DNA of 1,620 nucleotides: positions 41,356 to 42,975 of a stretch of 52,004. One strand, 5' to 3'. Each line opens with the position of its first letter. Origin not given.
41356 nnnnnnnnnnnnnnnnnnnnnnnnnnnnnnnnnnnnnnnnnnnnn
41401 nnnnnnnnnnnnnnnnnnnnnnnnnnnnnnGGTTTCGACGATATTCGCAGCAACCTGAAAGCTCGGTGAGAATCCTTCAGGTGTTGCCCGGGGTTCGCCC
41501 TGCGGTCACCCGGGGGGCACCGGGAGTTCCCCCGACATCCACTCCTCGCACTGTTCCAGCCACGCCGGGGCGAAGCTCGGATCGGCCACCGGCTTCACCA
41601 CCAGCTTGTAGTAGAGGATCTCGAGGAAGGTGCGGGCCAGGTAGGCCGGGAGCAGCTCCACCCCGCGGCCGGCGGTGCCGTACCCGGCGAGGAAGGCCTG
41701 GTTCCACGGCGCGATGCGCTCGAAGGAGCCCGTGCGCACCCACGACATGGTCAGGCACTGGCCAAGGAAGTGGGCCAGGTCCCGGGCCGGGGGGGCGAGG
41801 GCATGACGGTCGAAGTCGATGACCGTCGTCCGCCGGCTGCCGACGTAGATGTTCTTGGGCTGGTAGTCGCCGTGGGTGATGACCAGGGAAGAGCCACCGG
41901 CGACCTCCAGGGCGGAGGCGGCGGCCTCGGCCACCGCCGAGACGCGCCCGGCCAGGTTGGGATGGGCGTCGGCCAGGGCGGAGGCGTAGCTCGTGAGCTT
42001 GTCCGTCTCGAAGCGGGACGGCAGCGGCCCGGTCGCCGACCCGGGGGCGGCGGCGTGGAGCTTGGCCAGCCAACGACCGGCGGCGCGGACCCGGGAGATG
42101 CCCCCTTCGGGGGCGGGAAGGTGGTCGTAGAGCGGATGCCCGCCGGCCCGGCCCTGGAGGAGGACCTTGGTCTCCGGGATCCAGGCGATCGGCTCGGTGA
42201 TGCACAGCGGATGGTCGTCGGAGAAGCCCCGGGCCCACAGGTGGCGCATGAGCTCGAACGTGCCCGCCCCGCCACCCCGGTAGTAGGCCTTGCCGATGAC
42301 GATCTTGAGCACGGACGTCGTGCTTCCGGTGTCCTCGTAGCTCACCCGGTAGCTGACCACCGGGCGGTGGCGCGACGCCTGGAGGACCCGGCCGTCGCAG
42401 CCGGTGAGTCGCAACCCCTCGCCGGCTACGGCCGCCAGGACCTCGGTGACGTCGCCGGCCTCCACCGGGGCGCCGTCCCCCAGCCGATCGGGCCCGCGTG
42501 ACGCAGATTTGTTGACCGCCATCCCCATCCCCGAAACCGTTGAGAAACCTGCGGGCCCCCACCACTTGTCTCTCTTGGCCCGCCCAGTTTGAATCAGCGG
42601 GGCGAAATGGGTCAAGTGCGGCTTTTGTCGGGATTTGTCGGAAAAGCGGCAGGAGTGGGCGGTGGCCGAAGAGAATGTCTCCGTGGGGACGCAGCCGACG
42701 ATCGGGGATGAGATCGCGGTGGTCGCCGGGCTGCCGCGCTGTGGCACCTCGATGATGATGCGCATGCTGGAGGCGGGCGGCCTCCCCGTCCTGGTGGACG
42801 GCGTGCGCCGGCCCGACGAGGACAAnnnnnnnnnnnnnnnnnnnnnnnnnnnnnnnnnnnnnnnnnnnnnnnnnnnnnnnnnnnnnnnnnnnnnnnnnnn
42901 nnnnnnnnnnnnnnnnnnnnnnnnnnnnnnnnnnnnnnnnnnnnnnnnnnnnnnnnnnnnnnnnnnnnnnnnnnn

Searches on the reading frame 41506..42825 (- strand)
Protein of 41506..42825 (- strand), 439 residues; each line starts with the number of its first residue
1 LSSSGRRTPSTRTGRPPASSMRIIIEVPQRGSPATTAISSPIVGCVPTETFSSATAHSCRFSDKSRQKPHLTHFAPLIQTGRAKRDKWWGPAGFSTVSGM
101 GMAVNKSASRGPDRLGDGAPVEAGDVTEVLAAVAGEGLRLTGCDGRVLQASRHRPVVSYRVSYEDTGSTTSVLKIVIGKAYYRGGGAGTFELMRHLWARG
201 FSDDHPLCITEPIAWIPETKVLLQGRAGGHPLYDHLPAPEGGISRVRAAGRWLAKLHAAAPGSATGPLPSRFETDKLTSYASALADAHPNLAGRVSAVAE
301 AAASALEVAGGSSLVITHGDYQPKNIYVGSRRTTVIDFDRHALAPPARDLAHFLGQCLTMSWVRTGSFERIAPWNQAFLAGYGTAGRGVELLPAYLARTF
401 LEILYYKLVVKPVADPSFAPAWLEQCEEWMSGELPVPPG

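Call 3: search_protein_families(library=pfam, proteins=[window:41506-42825:-], max_evalue=0.01)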
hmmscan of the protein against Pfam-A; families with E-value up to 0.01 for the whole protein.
window:41506-42825:- (439 aa): 4 families
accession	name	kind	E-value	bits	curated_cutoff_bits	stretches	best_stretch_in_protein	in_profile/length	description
PF01636.29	APH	-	1.9e-14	54.4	23.2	1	183-386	34-233/239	Phosphotransferase enzyme family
PF04655.20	APH_6_hur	-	0.00047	20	27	1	218-337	67-183/252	Aminoglycoside/hydroxyurea antibiotic resistance kinase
PF02958.26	EcKL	-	0.00063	19.6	22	1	280-360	188-267/294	Ecdysteroid kinase-like family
PF07914.17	DUF1679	-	0.0093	15.3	24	0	307-361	262-321/414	Uncharacterized oxidoreductase dhs-27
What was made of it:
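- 41506..42528 (-): K0: canonical CAK/APH-fold kinase (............VIDFD, beta3 VIGK). It is the only paralogue with a complete catalytic loop. Pfam APH 54.4 bits (call 3).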

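Call 4: search_protein_families(library=ncbifam, proteins=[window:41506-42825:-], max_evalue=0.01)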
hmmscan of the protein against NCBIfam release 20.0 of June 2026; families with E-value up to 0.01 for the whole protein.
window:41506-42825:- (439 aa): 4 families
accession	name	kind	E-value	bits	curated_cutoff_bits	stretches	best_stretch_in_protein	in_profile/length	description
NF000029.2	APH_9_Ib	exception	3.5e-05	22.9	675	1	284-352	191-257/330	aminoglycoside O-phosphotransferase APH(9)-Ib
NF038156.1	lant_syn_V_LxmK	equivalog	0.00016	20.8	315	1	246-363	113-240/347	class V lanthionine synthetase subunit LxmK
TIGR02906.1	spore_CotS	subfamily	0.00026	20.1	172.7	1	313-362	187-238/314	CotS family spore coat protein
NF033068.1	APH_3p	equivalog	0.00056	19.5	205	1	312-385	173-238/255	APH(3') family aminoglycoside O-phosphotransferase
